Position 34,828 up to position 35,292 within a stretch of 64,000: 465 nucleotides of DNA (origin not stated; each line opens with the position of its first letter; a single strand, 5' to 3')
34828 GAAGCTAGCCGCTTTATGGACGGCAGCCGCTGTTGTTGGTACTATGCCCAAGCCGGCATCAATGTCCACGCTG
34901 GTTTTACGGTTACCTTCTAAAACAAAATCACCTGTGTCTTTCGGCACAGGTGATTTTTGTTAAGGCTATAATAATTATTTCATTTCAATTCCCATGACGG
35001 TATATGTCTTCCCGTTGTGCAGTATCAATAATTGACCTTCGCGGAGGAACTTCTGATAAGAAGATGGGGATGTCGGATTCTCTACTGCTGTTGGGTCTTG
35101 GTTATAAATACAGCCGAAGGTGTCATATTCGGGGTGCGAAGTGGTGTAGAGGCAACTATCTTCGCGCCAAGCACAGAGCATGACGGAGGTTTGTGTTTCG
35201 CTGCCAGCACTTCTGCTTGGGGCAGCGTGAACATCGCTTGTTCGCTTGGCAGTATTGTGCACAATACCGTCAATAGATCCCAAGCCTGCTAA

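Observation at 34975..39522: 1515-aa secreted protein built from seven copies of an unassigned Cys-containing module (A-B-A-B-A-A-B)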

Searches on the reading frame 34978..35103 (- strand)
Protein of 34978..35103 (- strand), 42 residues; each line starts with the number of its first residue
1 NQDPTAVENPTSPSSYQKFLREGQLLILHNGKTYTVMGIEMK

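Call 56: find_homologous_proteins(query=A5, max_evalue=0.01)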
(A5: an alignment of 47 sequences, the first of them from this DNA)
Query A5 (47 sequences) (42 aa, profile of the alignment): 4 proteins with E <= 0.01 among 19 candidates.
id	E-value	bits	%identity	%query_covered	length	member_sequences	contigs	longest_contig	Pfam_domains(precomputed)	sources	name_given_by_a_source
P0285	1.7e-14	71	79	98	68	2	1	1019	-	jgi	jgi:hypothetical protein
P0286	3.0e-7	48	33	95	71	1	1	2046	-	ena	-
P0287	1.9e-6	45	37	71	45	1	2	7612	-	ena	-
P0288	1.7e-4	39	40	60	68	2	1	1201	-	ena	-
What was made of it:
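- Tried and rejected: Searching the 5.8-billion-protein set with the 42-aa tail profile returned only four tiny fragments from 19 candidates, so it says nothing about the tail's distribution (call 56).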

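Call 63: find_related_loci(query=A6, collection=genome_contigs, flank=6000)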
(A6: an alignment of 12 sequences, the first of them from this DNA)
Query A6 (42 aa) in genome_contigs; peptide patterns used: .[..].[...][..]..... (x = any residue, [..] = any of these).
199 stretches matched a pattern; 161 encode a relative of the query (tblastn E <= 1e-3); the best 80 are kept; 80 distinct loci.
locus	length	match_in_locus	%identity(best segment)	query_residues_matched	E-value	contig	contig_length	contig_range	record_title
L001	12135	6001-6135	60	1-42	1e-14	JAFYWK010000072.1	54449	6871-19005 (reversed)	MAG: Paludibacteraceae bacterium isolate RGIG7483 Water_buffalos_Colon-4__c102311, whole genome shotgun sequence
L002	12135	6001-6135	62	1-42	2e-14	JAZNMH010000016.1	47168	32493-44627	MAG: Paludibacteraceae bacterium isolate T1900044664_TS20190130.MAGScoT_cleanbin_000004 SGB_1539_k141_535254, whole geno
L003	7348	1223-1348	64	1-42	3e-14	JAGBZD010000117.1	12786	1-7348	MAG: Paludibacteraceae bacterium isolate RGIG9579 Yak_Colon-4__c760273, whole genome shotgun sequence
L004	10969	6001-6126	60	1-42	3e-13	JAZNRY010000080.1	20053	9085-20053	MAG: Paludibacteraceae bacterium isolate T1900044812_TS20190278.MAGScoT_cleanbin_000006 SGB_2793_k141_717605, whole geno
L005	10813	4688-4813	64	4-42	9e-12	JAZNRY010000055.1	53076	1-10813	MAG: Paludibacteraceae bacterium isolate T1900044812_TS20190278.MAGScoT_cleanbin_000006 SGB_2793_k141_1722876, whole gen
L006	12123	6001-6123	59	5-42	8e-12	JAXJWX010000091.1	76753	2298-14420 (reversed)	MAG: Paludibacteraceae bacterium isolate DOME_MAG_6733 6733_C0417_k141_489769, whole genome shotgun sequence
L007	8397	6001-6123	59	5-42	1e-11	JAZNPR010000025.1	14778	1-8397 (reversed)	MAG: Paludibacteraceae bacterium isolate T1900044833_TS20190299.MAGScoT_cleanbin_000033 SGB_2903_k141_2830806, whole gen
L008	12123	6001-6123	59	5-42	4e-11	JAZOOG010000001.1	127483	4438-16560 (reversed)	MAG: Paludibacteraceae bacterium isolate T1900045632_YK20190326.MAGScoT_cleanbin_000008 SGB_8064_k141_2126156, whole gen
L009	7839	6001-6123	56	5-42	8e-11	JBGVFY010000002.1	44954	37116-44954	MAG: Paludibacteraceae bacterium isolate fecal_MAG_38 fecal_MAG_38_contig_0002, whole genome shotgun sequence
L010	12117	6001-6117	56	4-41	3e-10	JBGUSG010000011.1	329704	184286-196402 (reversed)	MAG: Paludibacteraceae bacterium isolate fecal_MAG_99 fecal_MAG_99_contig_0011, whole genome shotgun sequence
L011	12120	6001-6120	58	5-42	1e-9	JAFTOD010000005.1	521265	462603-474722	MAG: Paludibacteraceae bacterium isolate RGIG3996 Roe_deer_Cecum-4__c2212, whole genome shotgun sequence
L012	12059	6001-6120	60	4-42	1e-9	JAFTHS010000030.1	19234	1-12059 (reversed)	MAG: Paludibacteraceae bacterium isolate RGIG3829 Roe_deer_Cecum-1__c1341, whole genome shotgun sequence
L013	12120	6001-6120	50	3-42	2e-9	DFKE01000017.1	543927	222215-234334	MAG TPA_asm: Bacteroidales bacterium UBA3653 UBA3653_contig_88, whole genome shotgun sequence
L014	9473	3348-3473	48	1-42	5e-9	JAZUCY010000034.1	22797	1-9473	MAG: Paludibacteraceae bacterium isolate T1900045312_YK20190001.MAGScoT_cleanbin_000016 SGB_6232_k141_2348457, whole gen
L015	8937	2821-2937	51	5-42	4e-9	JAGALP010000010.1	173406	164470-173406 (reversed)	MAG: Paludibacteraceae bacterium isolate RGIG8554 Water_deer_Cecum-3__c129, whole genome shotgun sequence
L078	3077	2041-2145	54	5-38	5e-6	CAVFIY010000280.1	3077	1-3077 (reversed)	Bacteroides uniformis isolate H07611-L1_cleanbin_000020 genome assembly, contig: Spades_H07611-L1_contig_17162, whole ge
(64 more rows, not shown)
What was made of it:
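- Of the best 80, nearly all come from Paludibacteraceae or Bacteroidales ruminant-gut MAGs, several per genome (call 63). A possible occurrence in a Bacteroides uniformis bin (call 63). All homologous genomes are ruminant-gut MAGs (call 63).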

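Call 67: search_protein_families(library=pfam, alignment_id=A7, max_evalue=0.0001)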
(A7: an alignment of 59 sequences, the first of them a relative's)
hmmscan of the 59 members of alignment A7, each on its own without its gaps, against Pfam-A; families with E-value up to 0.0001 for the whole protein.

A. member 1, L005:998-4813:+ (1272 aa): 4 families
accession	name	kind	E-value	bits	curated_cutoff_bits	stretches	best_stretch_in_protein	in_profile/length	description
PF13306.12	LRR_5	-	4.3e-127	418.2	27.7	4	75-203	1-126/127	BspA type Leucine rich repeat region (6 copies)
PF13855.12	LRR_8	-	7.3e-22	77.3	27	0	141-184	11-55/61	Leucine rich repeat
PF00041.27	fn3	-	1.4e-09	38.5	25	1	1133-1214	8-72/84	Fibronectin type III domain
PF10179.15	NDNF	-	3e-05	24.5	27.3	0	1192-1228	90-126/127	Neuron-derived neurotrophic factor, first Fn(III) domain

B. families by the number of members that match (of 59 scanned): 59 families (the first 25 are shown)
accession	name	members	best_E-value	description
PF13306.12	LRR_5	20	4.5e-284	BspA type Leucine rich repeat region (6 copies)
PF13855.12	LRR_8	15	1.1e-55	Leucine rich repeat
PF18998.6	Flg_new_2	12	6.1e-36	Divergent InlB B-repeat domain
PF02368.24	Big_2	7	4.7e-31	Bacterial Ig-like domain (group 2)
PF01640.23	Peptidase_C10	4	8e-68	Peptidase C10 family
PF13734.11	Inhibitor_I69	4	4.5e-23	Spi protease inhibitor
PF13620.12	CarboxypepD_reg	4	4.5e-13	Carboxypeptidase regulatory-like domain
PF00041.27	fn3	3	5e-38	Fibronectin type III domain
PF13205.12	Big_5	3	8.9e-21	Bacterial Ig-like domain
PF15780.11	ASH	3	1.8e-16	Abnormal spindle-like microcephaly-assoc'd, ASPM-SPD-2-Hydin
PF01520.23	Amidase_3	3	2.4e-13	N-acetylmuramoyl-L-alanine amidase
PF22359.2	Big-like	3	2.9e-08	Bacterial Ig-like domain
PF17210.9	SdrD_B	3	3.1e-08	SdrD B-like domain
PF00082.27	Peptidase_S8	2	8.2e-40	Subtilase family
PF09479.16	Flg_new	2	4.9e-23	Listeria-Bacteroides repeat domain (List_Bact_rpt)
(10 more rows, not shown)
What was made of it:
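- Closest known: BspA-type LRR surface proteins of Bacteroidota. Same: LRR_5 is also the commonest passenger on the same tail (call 67).
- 59 non-module passengers were scanned: LRR_5 in 20, plus InlB B-repeat, Big_2, peptidase C10 with its Spi inhibitor, S8, M6, pectinesterase and amidase_3 (call 67). The passengers are classic T9SS cargo types (call 67). Tail-bearing neighbours include pectinesterase and hyaluronate-lyase-type proteins (call 67).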

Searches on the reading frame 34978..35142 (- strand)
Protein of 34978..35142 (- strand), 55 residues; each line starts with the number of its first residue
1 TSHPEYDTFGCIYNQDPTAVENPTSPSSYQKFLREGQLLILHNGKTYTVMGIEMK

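Call 60: search_protein_families(library=ncbifam, proteins=[window:34978-35142:-], max_evalue=10)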
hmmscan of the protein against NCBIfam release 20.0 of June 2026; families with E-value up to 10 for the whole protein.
seq(55 aa): 0 families
